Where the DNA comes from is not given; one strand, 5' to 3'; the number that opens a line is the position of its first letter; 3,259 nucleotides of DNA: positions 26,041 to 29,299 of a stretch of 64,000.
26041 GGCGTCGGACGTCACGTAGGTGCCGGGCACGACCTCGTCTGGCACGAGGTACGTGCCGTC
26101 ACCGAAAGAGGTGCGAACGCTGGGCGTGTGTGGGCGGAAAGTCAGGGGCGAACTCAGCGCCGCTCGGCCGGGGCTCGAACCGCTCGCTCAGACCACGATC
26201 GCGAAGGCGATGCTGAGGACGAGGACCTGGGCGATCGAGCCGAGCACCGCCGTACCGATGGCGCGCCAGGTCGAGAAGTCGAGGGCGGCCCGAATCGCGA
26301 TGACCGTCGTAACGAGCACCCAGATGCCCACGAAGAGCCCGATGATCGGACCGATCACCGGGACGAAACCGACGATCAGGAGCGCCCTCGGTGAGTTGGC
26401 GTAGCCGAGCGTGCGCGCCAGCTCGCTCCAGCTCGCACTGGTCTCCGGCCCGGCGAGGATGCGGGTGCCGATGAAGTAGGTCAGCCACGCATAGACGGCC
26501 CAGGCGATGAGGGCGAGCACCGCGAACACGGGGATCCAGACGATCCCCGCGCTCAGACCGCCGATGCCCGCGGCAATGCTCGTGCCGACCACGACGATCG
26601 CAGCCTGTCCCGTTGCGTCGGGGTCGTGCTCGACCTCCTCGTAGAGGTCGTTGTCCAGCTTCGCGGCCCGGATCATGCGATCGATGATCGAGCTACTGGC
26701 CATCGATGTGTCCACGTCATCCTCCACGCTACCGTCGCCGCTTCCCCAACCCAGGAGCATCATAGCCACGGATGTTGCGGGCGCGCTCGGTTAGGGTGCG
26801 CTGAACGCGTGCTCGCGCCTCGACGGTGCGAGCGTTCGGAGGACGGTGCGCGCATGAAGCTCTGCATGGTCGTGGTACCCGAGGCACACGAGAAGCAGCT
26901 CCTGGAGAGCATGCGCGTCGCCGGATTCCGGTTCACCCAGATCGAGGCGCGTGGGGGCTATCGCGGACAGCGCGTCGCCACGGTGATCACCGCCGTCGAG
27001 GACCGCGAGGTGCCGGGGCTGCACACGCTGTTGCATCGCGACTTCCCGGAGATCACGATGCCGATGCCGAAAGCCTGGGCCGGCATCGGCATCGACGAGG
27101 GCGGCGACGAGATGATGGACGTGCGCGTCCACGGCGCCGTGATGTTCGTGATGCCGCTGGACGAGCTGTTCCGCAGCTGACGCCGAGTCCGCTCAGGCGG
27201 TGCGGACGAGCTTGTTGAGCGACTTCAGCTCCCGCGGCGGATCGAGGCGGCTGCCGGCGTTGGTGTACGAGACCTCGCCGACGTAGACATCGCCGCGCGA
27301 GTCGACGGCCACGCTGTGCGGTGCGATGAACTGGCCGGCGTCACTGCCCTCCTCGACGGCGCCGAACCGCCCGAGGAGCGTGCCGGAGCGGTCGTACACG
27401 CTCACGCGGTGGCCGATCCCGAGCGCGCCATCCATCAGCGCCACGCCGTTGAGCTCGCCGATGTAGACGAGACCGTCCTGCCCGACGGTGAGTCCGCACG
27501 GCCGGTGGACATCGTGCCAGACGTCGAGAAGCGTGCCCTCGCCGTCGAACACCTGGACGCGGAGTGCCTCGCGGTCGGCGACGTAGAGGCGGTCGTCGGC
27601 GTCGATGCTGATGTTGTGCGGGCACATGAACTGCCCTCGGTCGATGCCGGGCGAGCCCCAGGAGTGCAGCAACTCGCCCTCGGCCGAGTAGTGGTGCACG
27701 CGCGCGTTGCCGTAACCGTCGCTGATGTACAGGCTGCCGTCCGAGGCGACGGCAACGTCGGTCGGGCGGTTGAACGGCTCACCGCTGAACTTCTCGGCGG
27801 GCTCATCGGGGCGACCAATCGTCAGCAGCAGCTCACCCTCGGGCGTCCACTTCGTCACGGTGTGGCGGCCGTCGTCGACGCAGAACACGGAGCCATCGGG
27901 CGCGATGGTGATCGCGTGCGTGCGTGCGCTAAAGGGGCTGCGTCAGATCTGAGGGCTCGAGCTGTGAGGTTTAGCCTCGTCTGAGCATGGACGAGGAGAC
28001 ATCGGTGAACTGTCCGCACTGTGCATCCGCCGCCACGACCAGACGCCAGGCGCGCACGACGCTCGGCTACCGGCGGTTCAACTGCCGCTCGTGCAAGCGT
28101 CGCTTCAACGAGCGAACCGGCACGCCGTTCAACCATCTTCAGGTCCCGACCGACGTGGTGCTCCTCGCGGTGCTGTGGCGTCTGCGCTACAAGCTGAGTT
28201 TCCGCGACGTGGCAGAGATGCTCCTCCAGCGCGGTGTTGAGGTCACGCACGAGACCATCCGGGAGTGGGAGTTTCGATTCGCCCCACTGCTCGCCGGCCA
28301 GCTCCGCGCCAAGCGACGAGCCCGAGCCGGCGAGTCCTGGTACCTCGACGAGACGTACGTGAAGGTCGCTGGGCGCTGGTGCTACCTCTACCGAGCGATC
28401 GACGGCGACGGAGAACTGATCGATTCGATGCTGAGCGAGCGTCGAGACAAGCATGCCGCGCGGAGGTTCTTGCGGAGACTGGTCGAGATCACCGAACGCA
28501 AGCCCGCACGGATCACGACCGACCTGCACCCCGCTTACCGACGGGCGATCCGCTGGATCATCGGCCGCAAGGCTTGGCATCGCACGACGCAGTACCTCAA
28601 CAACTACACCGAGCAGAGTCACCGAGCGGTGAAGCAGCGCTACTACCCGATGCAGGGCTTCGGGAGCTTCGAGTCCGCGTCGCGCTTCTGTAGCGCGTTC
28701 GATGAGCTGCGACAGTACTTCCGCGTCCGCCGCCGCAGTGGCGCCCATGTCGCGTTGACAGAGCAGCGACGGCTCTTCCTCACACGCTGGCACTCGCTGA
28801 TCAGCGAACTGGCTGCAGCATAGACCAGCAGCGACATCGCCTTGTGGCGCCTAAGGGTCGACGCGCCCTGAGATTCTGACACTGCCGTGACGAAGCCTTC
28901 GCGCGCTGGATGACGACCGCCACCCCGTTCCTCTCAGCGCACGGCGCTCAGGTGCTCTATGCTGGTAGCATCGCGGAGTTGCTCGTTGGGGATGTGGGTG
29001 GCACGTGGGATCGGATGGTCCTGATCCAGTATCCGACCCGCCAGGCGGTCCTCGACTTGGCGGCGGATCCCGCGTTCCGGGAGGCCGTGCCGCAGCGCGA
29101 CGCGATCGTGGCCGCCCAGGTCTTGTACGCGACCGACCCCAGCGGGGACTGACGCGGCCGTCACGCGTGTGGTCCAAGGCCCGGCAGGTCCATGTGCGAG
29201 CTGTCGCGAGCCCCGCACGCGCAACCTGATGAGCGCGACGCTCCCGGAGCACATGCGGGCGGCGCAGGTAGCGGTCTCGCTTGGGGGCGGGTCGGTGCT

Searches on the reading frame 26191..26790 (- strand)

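Call 30: search_protein_families(library=pfam, proteins=[window:26191-26790:-], max_evalue=0.00001)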
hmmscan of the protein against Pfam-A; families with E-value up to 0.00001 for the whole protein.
window:26191-26790:- (200 aa): 1 family
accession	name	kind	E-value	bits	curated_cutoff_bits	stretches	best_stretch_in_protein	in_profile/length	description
PF04893.22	Yip1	-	6e-10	39.7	28.6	1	55-192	16-169/173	Yip1 domain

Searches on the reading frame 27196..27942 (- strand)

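Call 31: search_protein_families(library=pfam, proteins=[window:27196-27942:-], max_evalue=0.00001)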
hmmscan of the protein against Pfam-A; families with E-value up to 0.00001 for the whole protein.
window:27196-27942:- (249 aa): 2 families
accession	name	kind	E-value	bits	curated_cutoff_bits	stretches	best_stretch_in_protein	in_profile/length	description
PF01436.27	NHL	-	5.1e-20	70.9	20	2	57-85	1-28/28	NHL repeat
PF25021.1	TEN_NHL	-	5.1e-07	29.4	27.1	0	57-83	329-354/357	Teneurin NHL domain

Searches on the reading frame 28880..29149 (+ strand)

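Call 31: search_protein_families(library=pfam, proteins=[window:28880-29149:+], max_evalue=0.00001)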
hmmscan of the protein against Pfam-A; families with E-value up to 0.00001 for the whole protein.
window:28880-29149:+ (90 aa): 1 family
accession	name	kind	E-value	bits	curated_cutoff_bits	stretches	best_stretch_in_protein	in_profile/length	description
PF07045.17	DUF1330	-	8.3e-08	32.9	23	1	4-81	13-88/94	Domain of unknown function (DUF1330)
